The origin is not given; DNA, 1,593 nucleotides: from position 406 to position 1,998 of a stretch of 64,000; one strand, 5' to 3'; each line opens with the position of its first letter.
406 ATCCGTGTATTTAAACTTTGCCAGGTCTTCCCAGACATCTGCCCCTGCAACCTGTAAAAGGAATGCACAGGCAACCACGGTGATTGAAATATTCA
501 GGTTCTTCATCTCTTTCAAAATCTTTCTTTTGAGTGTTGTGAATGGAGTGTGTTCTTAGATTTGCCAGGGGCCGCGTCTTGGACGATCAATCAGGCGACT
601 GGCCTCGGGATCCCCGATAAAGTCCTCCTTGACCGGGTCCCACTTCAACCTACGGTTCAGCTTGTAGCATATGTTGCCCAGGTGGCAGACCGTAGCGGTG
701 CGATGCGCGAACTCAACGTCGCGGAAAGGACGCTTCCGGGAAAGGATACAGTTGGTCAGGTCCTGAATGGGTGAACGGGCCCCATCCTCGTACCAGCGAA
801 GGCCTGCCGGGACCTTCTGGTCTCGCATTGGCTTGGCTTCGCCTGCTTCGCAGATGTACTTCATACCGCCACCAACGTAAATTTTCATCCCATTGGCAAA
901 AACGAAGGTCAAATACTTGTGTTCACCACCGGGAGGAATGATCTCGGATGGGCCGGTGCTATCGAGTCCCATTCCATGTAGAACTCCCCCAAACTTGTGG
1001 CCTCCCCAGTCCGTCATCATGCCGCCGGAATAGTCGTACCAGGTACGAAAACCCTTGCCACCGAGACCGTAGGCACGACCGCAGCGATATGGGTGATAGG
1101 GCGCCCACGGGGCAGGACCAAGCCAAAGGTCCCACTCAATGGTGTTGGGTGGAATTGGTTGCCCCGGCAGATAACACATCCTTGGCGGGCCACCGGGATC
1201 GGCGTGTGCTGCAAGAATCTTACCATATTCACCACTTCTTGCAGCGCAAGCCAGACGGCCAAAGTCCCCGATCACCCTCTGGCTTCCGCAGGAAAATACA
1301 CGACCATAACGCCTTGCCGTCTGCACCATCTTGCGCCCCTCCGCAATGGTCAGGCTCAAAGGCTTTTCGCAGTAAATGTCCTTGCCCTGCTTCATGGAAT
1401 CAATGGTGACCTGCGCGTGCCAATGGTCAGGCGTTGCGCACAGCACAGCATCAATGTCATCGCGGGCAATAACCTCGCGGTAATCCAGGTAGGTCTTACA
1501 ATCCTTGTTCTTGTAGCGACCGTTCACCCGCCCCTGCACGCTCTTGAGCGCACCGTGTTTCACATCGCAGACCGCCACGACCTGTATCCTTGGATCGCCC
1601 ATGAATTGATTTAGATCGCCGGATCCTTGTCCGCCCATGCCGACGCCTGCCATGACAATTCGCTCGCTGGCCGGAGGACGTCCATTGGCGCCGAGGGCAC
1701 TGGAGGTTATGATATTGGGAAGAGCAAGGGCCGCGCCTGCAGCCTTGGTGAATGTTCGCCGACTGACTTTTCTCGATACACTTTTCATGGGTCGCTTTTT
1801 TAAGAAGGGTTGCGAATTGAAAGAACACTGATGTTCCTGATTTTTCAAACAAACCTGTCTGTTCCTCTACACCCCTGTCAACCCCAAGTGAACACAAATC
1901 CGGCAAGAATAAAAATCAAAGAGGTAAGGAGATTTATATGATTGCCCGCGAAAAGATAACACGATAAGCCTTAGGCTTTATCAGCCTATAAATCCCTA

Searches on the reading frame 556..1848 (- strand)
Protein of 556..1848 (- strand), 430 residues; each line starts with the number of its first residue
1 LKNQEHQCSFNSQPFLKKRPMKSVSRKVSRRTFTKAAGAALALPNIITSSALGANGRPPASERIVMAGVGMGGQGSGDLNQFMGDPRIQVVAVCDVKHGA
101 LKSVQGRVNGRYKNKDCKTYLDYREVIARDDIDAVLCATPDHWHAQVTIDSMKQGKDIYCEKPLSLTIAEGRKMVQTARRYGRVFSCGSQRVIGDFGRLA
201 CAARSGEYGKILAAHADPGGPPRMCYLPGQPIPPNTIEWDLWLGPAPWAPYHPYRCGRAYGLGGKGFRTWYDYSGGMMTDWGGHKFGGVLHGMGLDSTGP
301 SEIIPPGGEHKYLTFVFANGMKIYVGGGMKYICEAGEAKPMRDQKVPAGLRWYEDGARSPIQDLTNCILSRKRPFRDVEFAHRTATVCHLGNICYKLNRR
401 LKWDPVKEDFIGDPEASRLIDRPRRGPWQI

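Call 96: search_protein_families(library=pfam, proteins=[window:556-1848:-], max_evalue=0.0001)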
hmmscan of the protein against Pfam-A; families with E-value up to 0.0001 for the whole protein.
window:556-1848:- (430 aa): 2 families
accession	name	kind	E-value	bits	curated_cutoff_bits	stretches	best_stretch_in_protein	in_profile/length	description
PF19051.5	GFO_IDH_MocA_C2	-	2.5e-23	83.4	23.3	1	228-430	44-254/254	Oxidoreductase family, C-terminal alpha/beta domain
PF01408.29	GFO_IDH_MocA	-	4.8e-19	69.7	24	1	63-188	2-119/120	Oxidoreductase family, NAD-binding Rossmann fold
